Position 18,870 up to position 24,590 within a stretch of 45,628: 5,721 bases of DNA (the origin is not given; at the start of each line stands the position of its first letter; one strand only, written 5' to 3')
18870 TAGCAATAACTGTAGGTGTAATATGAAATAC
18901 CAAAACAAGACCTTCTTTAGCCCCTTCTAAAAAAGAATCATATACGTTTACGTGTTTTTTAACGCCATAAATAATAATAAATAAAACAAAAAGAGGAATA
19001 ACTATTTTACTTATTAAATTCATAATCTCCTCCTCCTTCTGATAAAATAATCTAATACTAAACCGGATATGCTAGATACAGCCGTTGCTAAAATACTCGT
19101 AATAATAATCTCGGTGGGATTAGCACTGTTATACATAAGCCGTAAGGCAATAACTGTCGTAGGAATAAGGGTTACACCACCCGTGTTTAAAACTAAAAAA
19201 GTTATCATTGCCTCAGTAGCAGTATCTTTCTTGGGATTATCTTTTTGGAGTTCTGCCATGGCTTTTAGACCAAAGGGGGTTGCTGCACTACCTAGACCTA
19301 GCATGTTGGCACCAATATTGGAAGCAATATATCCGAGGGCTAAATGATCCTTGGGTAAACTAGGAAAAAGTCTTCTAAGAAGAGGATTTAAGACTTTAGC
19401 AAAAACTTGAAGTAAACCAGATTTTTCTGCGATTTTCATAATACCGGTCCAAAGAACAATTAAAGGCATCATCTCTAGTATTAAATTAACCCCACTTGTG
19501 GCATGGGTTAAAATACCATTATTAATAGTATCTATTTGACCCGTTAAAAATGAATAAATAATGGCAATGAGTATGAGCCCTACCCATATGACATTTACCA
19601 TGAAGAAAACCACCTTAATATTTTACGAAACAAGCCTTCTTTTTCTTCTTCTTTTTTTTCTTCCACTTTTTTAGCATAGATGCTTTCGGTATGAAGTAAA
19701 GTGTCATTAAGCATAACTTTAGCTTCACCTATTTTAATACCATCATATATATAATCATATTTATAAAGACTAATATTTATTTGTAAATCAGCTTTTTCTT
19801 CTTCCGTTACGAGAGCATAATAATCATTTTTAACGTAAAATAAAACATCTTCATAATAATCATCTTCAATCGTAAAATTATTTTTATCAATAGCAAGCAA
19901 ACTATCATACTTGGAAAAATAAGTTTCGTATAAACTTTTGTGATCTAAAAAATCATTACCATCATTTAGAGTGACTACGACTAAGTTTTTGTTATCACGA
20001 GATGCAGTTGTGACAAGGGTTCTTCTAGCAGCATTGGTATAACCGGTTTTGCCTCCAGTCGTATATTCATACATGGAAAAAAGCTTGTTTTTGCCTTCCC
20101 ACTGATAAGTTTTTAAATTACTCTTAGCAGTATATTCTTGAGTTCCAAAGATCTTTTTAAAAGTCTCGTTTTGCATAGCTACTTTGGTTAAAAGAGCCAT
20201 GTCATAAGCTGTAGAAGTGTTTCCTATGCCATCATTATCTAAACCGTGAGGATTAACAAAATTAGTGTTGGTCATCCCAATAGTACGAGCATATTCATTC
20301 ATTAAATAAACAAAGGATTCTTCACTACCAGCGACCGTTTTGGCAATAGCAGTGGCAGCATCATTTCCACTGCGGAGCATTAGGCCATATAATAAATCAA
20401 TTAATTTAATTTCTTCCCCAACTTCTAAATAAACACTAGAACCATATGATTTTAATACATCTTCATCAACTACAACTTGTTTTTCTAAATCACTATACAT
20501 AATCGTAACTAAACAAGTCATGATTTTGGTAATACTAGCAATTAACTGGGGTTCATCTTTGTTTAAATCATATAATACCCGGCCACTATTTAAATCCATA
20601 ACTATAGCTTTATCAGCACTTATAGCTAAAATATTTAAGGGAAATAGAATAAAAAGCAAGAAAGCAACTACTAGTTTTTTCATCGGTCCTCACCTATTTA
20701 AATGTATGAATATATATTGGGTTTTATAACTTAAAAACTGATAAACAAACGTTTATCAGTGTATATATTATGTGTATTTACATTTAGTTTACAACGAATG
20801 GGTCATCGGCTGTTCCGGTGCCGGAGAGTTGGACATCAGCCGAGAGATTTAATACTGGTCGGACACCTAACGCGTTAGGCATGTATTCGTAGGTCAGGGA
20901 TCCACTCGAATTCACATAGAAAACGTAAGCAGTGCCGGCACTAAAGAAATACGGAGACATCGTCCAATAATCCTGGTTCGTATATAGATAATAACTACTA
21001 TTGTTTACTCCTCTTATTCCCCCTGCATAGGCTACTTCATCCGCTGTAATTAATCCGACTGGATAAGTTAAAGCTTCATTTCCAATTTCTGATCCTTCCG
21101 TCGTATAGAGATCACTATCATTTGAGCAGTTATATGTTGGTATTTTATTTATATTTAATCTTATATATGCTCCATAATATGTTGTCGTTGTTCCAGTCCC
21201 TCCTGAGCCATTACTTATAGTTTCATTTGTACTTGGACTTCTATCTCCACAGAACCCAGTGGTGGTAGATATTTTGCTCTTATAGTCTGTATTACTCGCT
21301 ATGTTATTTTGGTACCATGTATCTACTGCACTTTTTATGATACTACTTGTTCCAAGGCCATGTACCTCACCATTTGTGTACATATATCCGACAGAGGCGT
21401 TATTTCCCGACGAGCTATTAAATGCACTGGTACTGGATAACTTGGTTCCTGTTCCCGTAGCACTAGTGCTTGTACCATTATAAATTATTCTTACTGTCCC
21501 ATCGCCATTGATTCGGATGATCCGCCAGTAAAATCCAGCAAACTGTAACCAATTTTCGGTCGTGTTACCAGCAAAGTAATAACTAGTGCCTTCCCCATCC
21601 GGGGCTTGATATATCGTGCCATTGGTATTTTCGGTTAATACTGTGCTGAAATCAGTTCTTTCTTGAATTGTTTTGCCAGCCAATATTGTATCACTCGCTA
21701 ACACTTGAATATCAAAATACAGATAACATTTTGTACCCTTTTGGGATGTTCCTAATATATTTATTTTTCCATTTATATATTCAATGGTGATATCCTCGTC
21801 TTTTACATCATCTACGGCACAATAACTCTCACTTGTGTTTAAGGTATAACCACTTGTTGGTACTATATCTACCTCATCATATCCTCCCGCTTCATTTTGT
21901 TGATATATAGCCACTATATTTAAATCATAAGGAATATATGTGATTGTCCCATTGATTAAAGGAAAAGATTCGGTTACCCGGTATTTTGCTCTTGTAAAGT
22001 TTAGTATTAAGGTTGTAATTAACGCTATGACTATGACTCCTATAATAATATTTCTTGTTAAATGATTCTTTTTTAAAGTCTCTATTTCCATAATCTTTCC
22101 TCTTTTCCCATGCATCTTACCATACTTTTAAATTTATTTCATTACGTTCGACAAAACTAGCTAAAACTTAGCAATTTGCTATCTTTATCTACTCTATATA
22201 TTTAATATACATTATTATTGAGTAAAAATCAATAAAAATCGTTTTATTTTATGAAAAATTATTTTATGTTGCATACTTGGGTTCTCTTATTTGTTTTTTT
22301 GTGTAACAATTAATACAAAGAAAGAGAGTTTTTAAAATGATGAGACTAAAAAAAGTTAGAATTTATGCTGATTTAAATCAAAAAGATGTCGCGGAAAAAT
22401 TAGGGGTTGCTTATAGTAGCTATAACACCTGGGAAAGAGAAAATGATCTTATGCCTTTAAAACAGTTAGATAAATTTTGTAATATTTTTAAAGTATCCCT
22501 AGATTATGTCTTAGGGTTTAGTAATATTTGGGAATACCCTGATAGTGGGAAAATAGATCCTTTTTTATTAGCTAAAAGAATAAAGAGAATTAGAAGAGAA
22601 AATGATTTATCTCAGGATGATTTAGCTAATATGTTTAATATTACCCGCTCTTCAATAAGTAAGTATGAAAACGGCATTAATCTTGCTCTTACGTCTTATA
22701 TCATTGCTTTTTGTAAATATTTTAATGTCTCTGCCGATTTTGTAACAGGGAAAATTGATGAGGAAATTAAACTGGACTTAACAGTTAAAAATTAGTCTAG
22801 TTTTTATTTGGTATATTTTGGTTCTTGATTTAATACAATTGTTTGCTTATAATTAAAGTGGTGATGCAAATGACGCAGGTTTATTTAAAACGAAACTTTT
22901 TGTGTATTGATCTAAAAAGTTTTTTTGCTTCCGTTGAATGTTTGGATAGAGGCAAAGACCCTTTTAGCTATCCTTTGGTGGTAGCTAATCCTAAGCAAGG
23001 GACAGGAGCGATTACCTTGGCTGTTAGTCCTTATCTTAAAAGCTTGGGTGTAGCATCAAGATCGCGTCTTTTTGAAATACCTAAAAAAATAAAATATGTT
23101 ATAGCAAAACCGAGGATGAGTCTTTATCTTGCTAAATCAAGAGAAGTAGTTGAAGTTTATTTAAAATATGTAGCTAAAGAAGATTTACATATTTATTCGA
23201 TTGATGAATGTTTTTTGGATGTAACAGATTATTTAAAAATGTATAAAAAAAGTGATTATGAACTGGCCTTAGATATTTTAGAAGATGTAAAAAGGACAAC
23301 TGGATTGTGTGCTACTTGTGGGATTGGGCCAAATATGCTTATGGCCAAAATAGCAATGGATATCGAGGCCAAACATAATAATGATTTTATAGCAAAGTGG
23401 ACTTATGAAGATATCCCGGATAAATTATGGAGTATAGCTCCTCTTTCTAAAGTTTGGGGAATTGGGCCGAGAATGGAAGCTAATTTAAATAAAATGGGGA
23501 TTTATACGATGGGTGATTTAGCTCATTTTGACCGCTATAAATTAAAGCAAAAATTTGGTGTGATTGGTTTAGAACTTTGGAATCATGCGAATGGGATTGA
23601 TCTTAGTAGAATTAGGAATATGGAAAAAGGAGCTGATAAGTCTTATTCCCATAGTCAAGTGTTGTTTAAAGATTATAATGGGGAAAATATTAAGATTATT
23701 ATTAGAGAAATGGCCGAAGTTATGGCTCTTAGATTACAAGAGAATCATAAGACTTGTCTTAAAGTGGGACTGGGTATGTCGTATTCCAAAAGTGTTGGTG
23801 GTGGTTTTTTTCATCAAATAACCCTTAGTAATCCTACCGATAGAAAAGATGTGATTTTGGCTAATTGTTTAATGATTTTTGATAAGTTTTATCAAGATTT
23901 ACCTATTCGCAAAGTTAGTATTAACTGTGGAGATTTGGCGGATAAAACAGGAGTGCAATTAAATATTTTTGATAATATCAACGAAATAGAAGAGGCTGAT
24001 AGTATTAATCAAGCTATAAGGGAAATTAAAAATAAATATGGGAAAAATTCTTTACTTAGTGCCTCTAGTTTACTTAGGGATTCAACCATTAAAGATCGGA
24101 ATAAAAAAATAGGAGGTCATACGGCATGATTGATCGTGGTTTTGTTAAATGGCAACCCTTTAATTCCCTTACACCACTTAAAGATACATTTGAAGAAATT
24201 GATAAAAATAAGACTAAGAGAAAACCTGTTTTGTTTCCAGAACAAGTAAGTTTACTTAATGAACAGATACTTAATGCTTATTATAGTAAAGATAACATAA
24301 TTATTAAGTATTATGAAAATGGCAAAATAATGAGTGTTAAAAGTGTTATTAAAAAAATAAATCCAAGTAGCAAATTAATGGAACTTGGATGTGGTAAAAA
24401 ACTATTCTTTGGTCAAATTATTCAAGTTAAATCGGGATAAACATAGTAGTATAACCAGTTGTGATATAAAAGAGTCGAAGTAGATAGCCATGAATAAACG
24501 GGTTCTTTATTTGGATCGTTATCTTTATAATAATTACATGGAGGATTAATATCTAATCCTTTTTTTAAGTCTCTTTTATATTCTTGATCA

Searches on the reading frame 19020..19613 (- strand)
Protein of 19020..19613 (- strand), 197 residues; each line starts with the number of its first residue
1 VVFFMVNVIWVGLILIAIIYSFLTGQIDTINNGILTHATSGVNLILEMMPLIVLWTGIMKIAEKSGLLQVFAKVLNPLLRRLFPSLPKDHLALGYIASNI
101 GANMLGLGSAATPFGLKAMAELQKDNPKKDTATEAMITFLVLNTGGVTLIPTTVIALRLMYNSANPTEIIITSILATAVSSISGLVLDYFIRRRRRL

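Call 62: search_protein_families(library=pfam, proteins=[window:19020-19613:-], max_evalue=0.00001)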
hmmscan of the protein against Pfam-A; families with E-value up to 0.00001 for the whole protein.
window:19020-19613:- (197 aa): 1 family
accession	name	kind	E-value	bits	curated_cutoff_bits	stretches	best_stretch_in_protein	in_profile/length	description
PF07670.19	Gate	-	9e-15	55.5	29.6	1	46-154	2-98/104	Nucleoside recognition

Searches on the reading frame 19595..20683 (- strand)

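Call 62: search_protein_families(library=pfam, proteins=[window:19595-20683:-], max_evalue=0.00001)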
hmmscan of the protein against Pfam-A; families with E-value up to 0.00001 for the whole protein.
window:19595-20683:- (362 aa): 2 families
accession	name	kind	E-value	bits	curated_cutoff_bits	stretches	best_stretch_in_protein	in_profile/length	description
PF00768.25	Peptidase_S11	-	2.3e-64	217.5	27.6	1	20-241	9-237/239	D-alanyl-D-alanine carboxypeptidase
PF13354.11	Beta-lactamase2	-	2.9e-06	27.2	22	1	27-171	3-148/214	Beta-lactamase enzyme family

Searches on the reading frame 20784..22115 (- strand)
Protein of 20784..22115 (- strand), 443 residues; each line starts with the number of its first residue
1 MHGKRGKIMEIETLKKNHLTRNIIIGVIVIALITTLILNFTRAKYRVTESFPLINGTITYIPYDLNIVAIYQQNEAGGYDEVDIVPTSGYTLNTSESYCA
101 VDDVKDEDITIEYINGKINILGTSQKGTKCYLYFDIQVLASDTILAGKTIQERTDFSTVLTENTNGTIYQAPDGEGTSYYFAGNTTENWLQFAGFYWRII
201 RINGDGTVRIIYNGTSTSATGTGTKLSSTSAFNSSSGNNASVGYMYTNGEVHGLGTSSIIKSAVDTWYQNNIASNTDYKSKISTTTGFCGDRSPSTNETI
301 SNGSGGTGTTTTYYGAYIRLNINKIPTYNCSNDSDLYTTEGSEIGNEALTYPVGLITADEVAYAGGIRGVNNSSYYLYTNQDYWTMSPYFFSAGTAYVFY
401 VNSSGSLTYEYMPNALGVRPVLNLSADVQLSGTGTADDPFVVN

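Call 4: search_protein_families(library=pfam, proteins=[window:20784-22115:-], max_evalue=1)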
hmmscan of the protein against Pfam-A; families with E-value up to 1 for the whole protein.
window:20784-22115:- (443 aa): 4 families
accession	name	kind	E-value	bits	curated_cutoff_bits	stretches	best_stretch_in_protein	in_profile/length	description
PF19789.6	DUF6273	-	0.00076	19.8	23.5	1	376-425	126-171/172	Domain of unknown function (DUF6273)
PF11733.13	NP1-WLL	-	0.07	13.4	20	1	188-218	98-127/213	Non-capsid protein NP1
PF02790.20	COX2_TM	-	0.12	12.9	22.8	1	9-57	17-65/88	Cytochrome C oxidase subunit II, transmembrane domain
PF18971.5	CagA_N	-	0.17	10.1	27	0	358-382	361-385/876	CagA protein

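Call 5: search_protein_families(library=ncbifam, proteins=[window:20784-22115:-], max_evalue=1)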
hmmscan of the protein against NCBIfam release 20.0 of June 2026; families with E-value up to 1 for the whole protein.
window:20784-22115:- (443 aa): 0 families

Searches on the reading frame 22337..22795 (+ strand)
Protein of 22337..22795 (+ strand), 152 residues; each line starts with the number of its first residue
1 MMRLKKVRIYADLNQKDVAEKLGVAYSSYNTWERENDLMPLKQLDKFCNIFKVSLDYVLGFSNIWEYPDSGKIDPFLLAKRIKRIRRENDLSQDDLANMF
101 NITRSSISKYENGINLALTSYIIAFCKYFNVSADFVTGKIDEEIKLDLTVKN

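Call 4: search_protein_families(library=pfam, proteins=[window:22337-22795:+], max_evalue=1)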
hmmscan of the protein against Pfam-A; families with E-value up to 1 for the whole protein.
window:22337-22795:+ (152 aa): 27 families (the best 25 are shown)
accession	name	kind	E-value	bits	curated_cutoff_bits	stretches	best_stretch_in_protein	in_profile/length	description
PF01381.28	HTH_3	-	1.6e-21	76.5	23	2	82-135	1-54/55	Helix-turn-helix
PF12844.13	HTH_19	-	2.5e-18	66.2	30.2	2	80-134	2-56/64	Helix-turn-helix domain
PF13560.12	HTH_31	-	1.7e-13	51.1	27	2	78-133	2-58/64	Helix-turn-helix domain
PF13443.12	HTH_26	-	1.3e-11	45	22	2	3-56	1-55/63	Cro/C1-type HTH DNA-binding domain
PF13744.12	HTH_37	-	1.9e-07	31.2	27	1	78-113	19-54/80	Helix-turn-helix domain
PF15731.11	MqsA_antitoxin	-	5.7e-05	23.7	30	1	79-117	71-109/131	Antitoxin component of bacterial toxin-antitoxin system, MqsA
PF04545.22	Sigma70_r4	-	5.9e-05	22.9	24.1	1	86-110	16-40/50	Sigma-70, region 4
PF13545.12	HTH_Crp_2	-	0.00017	21.9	27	1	86-109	18-41/70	Crp-like helix-turn-helix domain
PF13412.12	HTH_24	-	0.00027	20.9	21.9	1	84-110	11-37/48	Winged helix-turn-helix DNA-binding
PF23125.1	Xre-MbcA-ParS_M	-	0.0013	18.9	27.8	1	17-42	6-31/51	Antitoxin Xre/MbcA/ParS-like, middle domain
PF13518.12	HTH_28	-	0.0019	18.7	25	0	89-110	12-32/52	Helix-turn-helix domain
PF22495.2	HTH_92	-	0.0036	17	27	1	84-116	2-34/45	RsaL-like HTH domain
PF07022.19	Phage_CI_repr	-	0.0039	17.9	22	0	14-58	14-57/65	Bacteriophage CI repressor helix-turn-helix domain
PF13413.12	HTH_25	-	0.0086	16.3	24.6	0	83-113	3-33/62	Helix-turn-helix domain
PF13384.12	HTH_23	-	0.0087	16.3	24.6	1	3-32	7-37/50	Homeodomain-like domain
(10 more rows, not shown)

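Call 5: search_protein_families(library=ncbifam, proteins=[window:22337-22795:+], max_evalue=1)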
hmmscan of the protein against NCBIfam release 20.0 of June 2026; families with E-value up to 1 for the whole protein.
window:22337-22795:+ (152 aa): 22 families
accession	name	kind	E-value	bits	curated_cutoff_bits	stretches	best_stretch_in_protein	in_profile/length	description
NF041951.1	phage_RstR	subfamily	7.7e-24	84.1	80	2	78-144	3-69/108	RstR family transcriptional repressor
NF041575.1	antitoxPezA_Strep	equivalog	2.7e-15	56.7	290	2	78-136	2-60/158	type II toxin-antitoxin system antitoxin PezA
TIGR03830.1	CxxCG_CxxCG_HTH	subfamily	6.5e-12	45.3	61.8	2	75-113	63-101/127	type II TA system antitoxin MqsA family protein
NF052239.1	antitox_spr1629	equivalog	1.2e-10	41.1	335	2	80-138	5-63/377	spr1629 family repressor/antitoxin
NF047948.1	male_kill_WMK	equivalog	2e-10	40.6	300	2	77-137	162-222/300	WO male-killing family protein Wmk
NF007271.0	PRK09726.1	equivalog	3.2e-09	36.6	79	2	74-114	9-49/88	type II toxin-antitoxin system antitoxin HipB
TIGR03070.1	couple_hipB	subfamily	5.2e-09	35.9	71.65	2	78-115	3-40/58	type II toxin-antitoxin system Y4mF family antitoxin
NF007257.0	PRK09706.1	subfamily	5.6e-09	35.9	101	2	77-129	5-57/135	transcriptional repressor DicA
NF007408.0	PRK09943.1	equivalog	2.1e-07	30.7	211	2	79-114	9-44/185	HTH-type transcriptional regulator PuuR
NF003162.0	PRK04140.1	equivalog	6.9e-07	28.6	263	1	80-131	129-180/317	transcriptional regulator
NF038139.1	Reg_Aceta_RamB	equivalog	8.9e-07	27.9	700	2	79-138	4-63/465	acetate metabolism transcriptional regulator RamB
TIGR00270.2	TIGR00270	equivalog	1.9e-05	24.6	110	1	79-113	77-111/159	multiprotein bridging factor aMBF1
NF007481.0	PRK10072.1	equivalog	0.00083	19.8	110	0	4-35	38-69/96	HTH-type transcriptional regulator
NF040522.1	VC1465_fam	subfamily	0.0011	19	70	1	5-40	2-37/111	VC1465 family Xer recombination activation factor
NF049845.1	Xre_ParS_antitoxin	subfamily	0.0017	18.4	90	1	79-112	4-37/112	type II RES/Xre toxin-antitoxin system antitoxin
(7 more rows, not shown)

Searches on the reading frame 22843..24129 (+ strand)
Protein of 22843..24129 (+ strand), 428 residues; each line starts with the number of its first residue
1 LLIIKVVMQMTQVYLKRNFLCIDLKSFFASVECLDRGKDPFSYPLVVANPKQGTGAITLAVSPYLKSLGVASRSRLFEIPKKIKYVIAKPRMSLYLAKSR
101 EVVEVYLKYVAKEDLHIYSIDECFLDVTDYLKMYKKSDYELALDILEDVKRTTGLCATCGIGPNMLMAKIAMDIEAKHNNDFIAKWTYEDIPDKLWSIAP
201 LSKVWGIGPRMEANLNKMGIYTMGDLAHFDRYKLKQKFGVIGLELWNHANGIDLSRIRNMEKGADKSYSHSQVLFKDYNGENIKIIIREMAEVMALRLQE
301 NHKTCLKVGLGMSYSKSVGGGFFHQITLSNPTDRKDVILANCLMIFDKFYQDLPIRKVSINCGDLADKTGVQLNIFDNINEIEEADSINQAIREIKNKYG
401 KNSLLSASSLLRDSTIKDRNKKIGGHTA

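Call 62: search_protein_families(library=pfam, proteins=[window:22843-24129:+], max_evalue=0.00001)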
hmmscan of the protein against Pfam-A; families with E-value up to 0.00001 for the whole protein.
window:22843-24129:+ (428 aa): 4 families
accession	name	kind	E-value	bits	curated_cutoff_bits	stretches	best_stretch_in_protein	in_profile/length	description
PF00817.25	IMS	-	1.2e-28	100.3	23.2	1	22-173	1-148/148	impB/mucB/samB family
PF11799.13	IMS_C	-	2.8e-15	57.1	20.7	1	266-374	2-108/109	impB/mucB/samB family C-terminal domain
PF11798.14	IMS_HHH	-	6.1e-09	36.1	24.4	1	188-220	1-32/32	IMS family HHH motif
PF21999.2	IMS_HHH_1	-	4.8e-07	30.6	27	1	206-253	5-53/53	DNA polymerase-iota, thumb domain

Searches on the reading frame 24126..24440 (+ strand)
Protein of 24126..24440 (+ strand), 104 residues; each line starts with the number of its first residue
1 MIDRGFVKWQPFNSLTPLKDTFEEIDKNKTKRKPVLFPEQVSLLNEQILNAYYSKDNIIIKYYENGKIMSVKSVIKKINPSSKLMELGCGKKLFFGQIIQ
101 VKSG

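Call 62: search_protein_families(library=pfam, proteins=[window:24126-24440:+], max_evalue=0.00001)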
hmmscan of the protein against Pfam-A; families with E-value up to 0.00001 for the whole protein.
window:24126-24440:+ (104 aa): 1 family
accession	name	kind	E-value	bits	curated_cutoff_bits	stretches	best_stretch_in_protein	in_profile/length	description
PF08863.15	YolD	-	2.2e-09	37.7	27.5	1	24-88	12-76/94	YolD-like protein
